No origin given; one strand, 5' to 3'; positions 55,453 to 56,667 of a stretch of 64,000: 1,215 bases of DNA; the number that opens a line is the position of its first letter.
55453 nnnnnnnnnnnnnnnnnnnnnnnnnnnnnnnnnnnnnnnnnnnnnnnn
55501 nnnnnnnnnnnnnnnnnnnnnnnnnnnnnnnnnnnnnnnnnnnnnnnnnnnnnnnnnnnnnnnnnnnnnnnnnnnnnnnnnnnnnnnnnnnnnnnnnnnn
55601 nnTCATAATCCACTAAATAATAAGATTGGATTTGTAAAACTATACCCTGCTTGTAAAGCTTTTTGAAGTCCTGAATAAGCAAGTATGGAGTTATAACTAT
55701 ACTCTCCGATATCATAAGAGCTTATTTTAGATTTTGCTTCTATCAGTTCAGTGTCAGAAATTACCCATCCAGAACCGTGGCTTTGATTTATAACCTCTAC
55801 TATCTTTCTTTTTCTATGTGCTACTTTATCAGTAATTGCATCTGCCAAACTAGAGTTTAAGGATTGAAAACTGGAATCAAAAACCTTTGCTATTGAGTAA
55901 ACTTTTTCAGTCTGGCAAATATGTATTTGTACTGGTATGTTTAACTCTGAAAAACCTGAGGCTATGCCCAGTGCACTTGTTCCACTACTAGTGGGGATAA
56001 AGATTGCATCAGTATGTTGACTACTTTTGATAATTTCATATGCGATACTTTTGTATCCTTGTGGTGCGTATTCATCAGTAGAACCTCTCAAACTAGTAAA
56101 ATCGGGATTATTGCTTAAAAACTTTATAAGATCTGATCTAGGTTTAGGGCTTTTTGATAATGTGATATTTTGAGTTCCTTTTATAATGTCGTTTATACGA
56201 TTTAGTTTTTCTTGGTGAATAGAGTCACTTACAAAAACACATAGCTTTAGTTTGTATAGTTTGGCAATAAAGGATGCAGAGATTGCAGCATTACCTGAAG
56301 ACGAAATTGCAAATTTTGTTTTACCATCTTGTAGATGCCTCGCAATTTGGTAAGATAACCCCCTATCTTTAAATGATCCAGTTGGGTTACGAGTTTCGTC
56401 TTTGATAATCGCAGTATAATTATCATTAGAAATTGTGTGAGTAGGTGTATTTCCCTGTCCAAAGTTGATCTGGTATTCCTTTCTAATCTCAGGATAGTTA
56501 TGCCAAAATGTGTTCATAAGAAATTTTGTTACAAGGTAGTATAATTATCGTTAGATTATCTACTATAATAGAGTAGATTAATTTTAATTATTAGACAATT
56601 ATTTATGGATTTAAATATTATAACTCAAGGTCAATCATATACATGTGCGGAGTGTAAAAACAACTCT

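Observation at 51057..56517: Six-gene translationally coupled operon: ThrC-like PLP enzyme, TM-anchored SAM MTase, large ATP-grasp ligase, NlpC/P60-like, Mpl, small basic protein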

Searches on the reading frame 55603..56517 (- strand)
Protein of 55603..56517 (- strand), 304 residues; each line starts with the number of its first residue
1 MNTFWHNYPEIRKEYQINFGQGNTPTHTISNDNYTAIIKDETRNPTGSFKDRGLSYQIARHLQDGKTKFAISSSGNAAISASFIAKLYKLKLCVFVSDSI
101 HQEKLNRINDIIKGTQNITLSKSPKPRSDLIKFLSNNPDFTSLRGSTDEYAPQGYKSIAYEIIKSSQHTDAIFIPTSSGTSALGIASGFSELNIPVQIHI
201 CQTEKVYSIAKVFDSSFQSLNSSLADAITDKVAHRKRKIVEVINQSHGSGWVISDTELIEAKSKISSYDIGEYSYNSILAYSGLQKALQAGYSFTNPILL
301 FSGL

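Call 3: search_protein_families(library=pfam, proteins=[window:55603-56517:-], max_evalue=0.01)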
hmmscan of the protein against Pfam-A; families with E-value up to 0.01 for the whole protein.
window:55603-56517:- (304 aa): 2 families
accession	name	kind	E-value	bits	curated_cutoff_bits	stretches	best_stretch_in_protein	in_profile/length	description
PF00291.31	PALP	-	1.1e-37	130.4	35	1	18-265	2-256/295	Pyridoxal-phosphate dependent enzyme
PF16075.10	DUF4815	-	0.0023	16.8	30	1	15-124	154-264/570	Domain of unknown function (DUF4815)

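Call 4: search_protein_families(library=ncbifam, proteins=[window:55603-56517:-], max_evalue=0.01)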
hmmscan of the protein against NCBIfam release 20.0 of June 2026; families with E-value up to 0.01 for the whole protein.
window:55603-56517:- (304 aa): 30 families (the best 25 are shown)
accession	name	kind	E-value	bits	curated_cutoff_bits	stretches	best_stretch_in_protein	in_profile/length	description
NF006205.0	PRK08329.1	equivalog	1.7e-27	96.4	358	1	27-293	65-329/347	threonine synthase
NF005035.0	PRK06450.1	equivalog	3.9e-24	85.1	301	1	6-287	43-321/338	threonine synthase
NF004170.0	PRK05638.1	equivalog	5.6e-24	84.5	421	1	16-291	59-339/442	threonine synthase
NF006050.0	PRK08197.1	equivalog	8.1e-17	61.1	303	1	8-285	65-359/406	threonine synthase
NF004996.0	PRK06381.1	equivalog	4.4e-16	58.8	266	1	38-199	35-204/319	threonine synthase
TIGR00260.1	thrC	equivalog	2.6e-11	43.3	167.1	1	37-291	41-314/340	threonine synthase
TIGR01127.1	ilvA_1Cterm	equivalog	2.6e-10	39.8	378.75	1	38-236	19-215/380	threonine ammonia-lyase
NF005292.0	PRK06815.1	equivalog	4.1e-10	39.2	371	1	36-211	38-212/320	threonine/serine dehydratase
NF005680.0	PRK07476.1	equivalog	4e-09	35.9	413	1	36-198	40-201/326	hydroxyectoine utilization dehydratase EutB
TIGR03945.1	PLP_SbnA_fam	equivalog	6.6e-09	35.3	349.95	1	30-198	18-196/304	2,3-diaminopropionate biosynthesis protein SbnA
NF006094.0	PRK08246.1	subfamily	1.4e-08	34.5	331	1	27-190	27-190/310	serine/threonine dehydratase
NF005147.0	PRK06608.1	equivalog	1e-07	31.1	380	1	38-180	43-184/339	serine/threonine dehydratase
TIGR01124.1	ilvA_2Cterm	equivalog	1e-07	30.9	411.3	1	35-211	33-209/499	threonine ammonia-lyase, biosynthetic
NF006389.0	PRK08638.1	equivalog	1.5e-07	30.7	453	1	38-216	46-223/333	bifunctional threonine ammonia-lyase/L-serine ammonia-lyase TdcB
NF006390.0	PRK08639.1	equivalog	2.6e-07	30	421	1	35-215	41-224/418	threonine ammonia-lyase IlvA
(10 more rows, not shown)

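Call 14: search_solved_structures(query=window:55603-56517:-, max_evalue=0.001)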
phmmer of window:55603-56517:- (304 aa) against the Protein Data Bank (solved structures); distinct sequences matched with E-value up to 0.001: 14.
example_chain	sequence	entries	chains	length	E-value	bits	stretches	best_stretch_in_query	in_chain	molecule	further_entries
6cgq_A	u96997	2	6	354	1.8e-09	40.8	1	19-195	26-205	Threonine synthase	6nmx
2zsj_A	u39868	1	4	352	5.6e-09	39.2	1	37-268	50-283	Threonine synthase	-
4h27_A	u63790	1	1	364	7.9e-07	32.2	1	37-193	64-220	L-serine dehydratase/L-threonine deaminase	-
2d1f_A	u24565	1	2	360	8.4e-07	32.1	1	31-289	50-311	Threonine synthase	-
5ybw_A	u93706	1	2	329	1e-06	31.8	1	38-187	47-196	Aspartate racemase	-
1uim_A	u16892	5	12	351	3e-06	30.3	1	38-164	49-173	Threonine Synthase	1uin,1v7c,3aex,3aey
1p5j_A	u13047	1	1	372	4.4e-06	29.7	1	37-193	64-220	L-serine dehydratase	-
1pwe_A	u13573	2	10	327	6e-06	29.3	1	36-194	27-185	L-serine dehydratase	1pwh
8y1j_A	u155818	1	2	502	6.4e-06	29.2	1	36-193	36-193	L-threonine dehydratase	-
8zkv_A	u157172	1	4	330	1.9e-05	27.7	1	35-204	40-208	L-threonine dehydratase biosynthetic IlvA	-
43cq_A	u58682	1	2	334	2.8e-05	27.1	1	35-204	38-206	L-threonine dehydratase biosynthetic IlvA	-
8b9w_A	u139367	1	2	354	6.1e-05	26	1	22-191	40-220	Putative cysteine synthase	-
1tdj_A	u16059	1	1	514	6.4e-05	25.9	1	35-204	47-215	BIOSYNTHETIC THREONINE DEAMINASE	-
9d2q_A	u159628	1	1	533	7e-05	25.8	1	35-204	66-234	L-threonine dehydratase biosynthetic IlvA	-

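Call 39: search_solved_structures(query=A3, max_evalue=0.00001, show_alignments=3)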
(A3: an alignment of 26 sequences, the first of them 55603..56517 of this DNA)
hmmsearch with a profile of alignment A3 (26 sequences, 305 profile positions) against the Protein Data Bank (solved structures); distinct sequences matched with E-value up to 0.00001: 98 (the best 60 are shown).
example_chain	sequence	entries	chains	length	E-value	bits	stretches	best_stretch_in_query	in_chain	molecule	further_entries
2zsj_A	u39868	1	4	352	1.1e-31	113.4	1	12-304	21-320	Threonine synthase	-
6cgq_A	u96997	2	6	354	7.6e-29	104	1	4-304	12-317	Threonine synthase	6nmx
2d1f_A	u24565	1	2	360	1.5e-24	89.9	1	15-304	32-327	Threonine synthase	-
6lut_A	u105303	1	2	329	5.8e-21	78.1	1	11-304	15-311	Probable serine racemase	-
1pwe_A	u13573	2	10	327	6.6e-21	77.9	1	20-229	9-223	L-serine dehydratase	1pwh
4h27_A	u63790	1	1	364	4.6e-20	75.2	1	21-284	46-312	L-serine dehydratase/L-threonine deaminase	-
8y1j_A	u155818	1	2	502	7.1e-20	74.6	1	21-304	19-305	L-threonine dehydratase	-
1uim_A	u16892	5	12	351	1.2e-19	73.8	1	10-304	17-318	Threonine Synthase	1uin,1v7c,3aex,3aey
1p5j_A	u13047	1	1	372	6e-19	71.5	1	21-285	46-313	L-serine dehydratase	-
5ybw_A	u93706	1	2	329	1.1e-18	70.6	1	33-202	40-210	Aspartate racemase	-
3iau_A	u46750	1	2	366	1.2e-18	70.5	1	36-304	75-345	Threonine deaminase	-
2rkb_A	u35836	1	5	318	8.4e-18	67.8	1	31-263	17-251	Serine dehydratase-like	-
2gn0_A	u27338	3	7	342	9.3e-18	67.6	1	29-304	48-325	Threonine dehydratase catabolic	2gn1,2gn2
8zkv_A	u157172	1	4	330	1.1e-16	64.1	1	20-216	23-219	L-threonine dehydratase biosynthetic IlvA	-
43cq_A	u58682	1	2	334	1.2e-16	64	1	20-216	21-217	L-threonine dehydratase biosynthetic IlvA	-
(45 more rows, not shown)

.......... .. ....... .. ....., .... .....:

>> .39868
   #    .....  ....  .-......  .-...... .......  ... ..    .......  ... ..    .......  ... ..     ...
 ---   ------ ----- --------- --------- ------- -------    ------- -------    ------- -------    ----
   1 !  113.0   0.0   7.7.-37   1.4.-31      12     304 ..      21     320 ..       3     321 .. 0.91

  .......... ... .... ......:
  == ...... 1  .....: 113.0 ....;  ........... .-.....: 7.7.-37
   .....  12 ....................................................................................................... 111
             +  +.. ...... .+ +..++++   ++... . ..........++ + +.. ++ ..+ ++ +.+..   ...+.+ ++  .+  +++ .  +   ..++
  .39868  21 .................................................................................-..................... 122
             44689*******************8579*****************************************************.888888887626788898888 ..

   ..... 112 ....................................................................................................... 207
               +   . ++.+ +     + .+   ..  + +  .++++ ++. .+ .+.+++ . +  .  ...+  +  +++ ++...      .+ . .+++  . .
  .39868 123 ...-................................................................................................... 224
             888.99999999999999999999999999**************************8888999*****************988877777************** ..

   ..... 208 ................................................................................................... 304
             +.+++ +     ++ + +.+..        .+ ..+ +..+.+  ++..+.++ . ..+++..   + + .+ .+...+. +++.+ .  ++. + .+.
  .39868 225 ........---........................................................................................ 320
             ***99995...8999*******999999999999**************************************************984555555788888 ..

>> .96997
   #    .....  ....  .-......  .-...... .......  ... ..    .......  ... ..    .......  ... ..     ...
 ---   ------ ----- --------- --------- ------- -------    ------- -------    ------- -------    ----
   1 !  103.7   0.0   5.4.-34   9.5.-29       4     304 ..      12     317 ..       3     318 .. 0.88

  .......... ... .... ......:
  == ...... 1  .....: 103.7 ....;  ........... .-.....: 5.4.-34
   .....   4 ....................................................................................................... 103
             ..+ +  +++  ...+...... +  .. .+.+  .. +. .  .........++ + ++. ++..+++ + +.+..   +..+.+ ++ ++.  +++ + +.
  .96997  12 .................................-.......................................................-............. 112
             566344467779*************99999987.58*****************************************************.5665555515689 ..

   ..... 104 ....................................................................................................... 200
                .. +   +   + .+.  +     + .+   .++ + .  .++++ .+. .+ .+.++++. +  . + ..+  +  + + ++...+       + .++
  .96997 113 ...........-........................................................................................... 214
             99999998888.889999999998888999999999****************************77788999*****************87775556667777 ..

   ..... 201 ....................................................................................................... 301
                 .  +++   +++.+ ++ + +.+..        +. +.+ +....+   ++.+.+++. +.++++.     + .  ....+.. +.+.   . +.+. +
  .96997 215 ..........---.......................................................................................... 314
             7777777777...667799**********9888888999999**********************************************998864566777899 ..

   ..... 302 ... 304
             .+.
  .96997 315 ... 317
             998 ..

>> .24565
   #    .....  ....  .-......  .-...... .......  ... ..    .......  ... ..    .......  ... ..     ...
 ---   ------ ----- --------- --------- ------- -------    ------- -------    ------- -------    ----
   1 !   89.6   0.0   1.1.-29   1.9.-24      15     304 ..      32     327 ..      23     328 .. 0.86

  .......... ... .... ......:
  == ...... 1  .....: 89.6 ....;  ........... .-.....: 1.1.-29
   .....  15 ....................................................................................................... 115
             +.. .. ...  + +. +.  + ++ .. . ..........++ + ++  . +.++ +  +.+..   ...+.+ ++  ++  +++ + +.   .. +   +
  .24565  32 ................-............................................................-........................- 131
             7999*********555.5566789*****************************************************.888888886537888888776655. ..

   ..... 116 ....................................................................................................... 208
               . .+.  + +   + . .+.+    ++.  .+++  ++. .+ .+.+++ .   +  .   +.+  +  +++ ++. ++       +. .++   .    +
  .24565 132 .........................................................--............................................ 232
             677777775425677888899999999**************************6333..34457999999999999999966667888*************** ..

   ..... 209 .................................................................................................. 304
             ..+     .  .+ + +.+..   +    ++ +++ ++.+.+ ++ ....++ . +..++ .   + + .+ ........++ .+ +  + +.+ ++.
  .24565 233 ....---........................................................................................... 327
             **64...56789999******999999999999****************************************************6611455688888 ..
